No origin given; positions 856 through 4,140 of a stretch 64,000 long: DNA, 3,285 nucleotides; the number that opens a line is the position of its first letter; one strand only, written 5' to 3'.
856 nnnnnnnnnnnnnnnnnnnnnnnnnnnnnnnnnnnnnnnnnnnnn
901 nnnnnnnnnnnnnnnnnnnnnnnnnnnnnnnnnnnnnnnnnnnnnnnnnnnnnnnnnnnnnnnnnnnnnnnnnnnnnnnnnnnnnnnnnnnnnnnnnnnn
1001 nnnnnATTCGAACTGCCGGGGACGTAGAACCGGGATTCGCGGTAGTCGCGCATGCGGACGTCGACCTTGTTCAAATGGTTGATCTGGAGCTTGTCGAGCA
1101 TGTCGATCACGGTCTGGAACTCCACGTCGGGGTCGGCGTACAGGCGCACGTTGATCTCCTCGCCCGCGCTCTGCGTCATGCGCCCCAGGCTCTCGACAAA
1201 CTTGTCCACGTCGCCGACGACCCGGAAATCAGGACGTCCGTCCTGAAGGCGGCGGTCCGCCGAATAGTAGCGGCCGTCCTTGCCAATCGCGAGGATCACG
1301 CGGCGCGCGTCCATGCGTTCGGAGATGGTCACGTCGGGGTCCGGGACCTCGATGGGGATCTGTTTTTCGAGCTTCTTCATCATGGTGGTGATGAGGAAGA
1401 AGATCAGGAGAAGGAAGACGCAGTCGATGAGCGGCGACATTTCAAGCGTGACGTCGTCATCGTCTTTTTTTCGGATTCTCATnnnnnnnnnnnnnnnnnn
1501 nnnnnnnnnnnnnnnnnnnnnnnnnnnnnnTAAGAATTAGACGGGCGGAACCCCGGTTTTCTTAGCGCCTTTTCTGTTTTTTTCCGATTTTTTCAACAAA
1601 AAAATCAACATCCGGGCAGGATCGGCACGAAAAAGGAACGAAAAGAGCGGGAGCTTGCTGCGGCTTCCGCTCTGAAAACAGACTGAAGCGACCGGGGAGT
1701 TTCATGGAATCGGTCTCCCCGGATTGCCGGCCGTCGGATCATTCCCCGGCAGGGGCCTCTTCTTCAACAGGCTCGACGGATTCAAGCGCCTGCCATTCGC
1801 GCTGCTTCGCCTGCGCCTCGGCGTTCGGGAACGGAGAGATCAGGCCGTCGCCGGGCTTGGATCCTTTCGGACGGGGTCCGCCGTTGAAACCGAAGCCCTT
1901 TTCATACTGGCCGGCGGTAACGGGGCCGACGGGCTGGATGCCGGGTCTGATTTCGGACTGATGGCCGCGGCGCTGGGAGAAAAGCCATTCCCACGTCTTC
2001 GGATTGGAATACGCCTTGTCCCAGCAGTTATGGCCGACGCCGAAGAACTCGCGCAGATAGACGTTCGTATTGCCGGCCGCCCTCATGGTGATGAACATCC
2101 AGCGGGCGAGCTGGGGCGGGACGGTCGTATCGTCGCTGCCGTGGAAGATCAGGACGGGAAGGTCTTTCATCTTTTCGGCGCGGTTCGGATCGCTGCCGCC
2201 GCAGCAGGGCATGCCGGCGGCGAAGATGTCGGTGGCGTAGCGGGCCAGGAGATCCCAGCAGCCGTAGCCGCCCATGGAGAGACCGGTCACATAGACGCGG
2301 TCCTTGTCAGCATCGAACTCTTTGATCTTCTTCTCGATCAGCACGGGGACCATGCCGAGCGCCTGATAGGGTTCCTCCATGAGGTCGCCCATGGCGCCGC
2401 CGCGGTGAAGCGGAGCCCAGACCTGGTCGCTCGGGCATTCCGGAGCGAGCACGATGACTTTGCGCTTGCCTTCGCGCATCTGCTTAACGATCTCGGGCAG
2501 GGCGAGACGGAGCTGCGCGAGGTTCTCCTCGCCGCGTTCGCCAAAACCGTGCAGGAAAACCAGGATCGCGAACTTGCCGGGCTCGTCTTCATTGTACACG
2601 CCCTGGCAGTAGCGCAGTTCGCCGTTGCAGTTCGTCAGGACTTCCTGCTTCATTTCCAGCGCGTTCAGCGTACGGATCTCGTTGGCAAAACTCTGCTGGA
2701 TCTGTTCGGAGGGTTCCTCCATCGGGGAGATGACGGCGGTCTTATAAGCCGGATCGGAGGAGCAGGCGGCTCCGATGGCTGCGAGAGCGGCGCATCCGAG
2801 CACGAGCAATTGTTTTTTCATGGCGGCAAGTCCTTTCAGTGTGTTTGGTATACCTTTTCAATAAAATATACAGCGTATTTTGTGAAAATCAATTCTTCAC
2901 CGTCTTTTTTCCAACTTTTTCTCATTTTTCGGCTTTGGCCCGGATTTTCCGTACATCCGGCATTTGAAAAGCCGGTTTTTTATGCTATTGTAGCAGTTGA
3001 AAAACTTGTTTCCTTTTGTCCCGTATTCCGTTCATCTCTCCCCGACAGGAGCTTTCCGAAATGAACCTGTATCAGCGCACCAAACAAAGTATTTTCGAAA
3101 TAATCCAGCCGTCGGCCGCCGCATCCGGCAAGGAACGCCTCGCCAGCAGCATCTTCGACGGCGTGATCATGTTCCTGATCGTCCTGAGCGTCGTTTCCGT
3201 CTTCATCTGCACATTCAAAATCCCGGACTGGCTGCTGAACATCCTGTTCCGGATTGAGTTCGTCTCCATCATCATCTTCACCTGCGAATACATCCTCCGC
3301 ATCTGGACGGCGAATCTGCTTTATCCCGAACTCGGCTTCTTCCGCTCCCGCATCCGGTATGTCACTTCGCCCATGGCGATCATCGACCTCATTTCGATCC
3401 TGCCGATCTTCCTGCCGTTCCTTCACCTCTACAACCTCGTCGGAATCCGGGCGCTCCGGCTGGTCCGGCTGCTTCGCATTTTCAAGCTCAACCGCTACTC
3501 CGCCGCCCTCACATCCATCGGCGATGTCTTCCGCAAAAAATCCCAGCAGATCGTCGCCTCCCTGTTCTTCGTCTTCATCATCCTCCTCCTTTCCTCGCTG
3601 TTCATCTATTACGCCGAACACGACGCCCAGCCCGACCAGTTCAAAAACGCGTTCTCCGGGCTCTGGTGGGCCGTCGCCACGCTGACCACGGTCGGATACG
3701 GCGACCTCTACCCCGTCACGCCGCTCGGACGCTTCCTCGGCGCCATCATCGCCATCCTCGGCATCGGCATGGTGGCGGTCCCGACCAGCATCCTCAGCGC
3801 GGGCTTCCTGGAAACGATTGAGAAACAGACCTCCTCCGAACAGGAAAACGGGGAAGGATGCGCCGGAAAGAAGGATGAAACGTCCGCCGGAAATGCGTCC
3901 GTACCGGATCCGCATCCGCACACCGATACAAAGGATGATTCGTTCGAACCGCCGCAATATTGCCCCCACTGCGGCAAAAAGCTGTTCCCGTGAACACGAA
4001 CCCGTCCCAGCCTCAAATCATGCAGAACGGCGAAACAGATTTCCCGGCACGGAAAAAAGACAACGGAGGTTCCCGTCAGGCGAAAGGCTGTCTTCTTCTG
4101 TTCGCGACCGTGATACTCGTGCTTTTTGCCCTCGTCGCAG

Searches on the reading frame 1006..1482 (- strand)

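Call 66: search_protein_families(library=pfam, proteins=[window:1006-1482:-], max_evalue=0.0001)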
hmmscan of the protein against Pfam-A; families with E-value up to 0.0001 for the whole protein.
window:1006-1482:- (159 aa): 1 family
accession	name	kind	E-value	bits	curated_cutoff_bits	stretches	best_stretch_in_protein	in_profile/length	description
PF02472.21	ExbD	-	1.2e-19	71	25.4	1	7-145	2-126/128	Biopolymer transport protein ExbD/TolR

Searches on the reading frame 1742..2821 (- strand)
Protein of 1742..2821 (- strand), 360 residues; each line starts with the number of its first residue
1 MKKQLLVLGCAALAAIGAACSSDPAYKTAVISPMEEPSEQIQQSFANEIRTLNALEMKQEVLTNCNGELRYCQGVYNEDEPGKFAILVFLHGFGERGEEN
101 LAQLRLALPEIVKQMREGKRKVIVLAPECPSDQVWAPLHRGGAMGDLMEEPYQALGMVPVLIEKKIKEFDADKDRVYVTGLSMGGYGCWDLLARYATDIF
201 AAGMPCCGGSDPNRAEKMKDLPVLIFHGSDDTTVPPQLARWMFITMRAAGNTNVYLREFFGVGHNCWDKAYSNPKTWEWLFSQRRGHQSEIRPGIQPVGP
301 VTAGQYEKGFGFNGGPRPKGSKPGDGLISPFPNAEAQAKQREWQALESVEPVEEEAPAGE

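Call 66: search_protein_families(library=pfam, proteins=[window:1742-2821:-], max_evalue=0.0001)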
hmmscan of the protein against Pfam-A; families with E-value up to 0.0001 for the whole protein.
window:1742-2821:- (360 aa): 3 families
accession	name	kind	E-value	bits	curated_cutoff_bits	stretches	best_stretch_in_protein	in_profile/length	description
PF00326.27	Peptidase_S9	-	1.2e-08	35.2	22.6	0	219-272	143-195/213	Prolyl oligopeptidase family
PF02230.22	Abhydrolase_2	-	1.8e-05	25.1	23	0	85-269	15-204/217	Phospholipase/Carboxylesterase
PF12146.15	Hydrolase_4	-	4.9e-05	23.2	27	0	214-255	186-226/239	Serine aminopeptidase, S33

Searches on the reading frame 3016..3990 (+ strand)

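Call 66: search_protein_families(library=pfam, proteins=[window:3016-3990:+], max_evalue=0.0001)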
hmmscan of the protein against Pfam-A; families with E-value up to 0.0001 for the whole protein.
window:3016-3990:+ (325 aa): 2 families
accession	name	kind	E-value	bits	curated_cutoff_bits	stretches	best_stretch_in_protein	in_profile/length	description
PF00520.37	Ion_trans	-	8.7e-33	113.9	25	1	45-267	2-236/241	Ion transport protein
PF07885.22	Ion_trans_2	-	2.3e-15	56.6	22.5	1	187-260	3-73/79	Ion channel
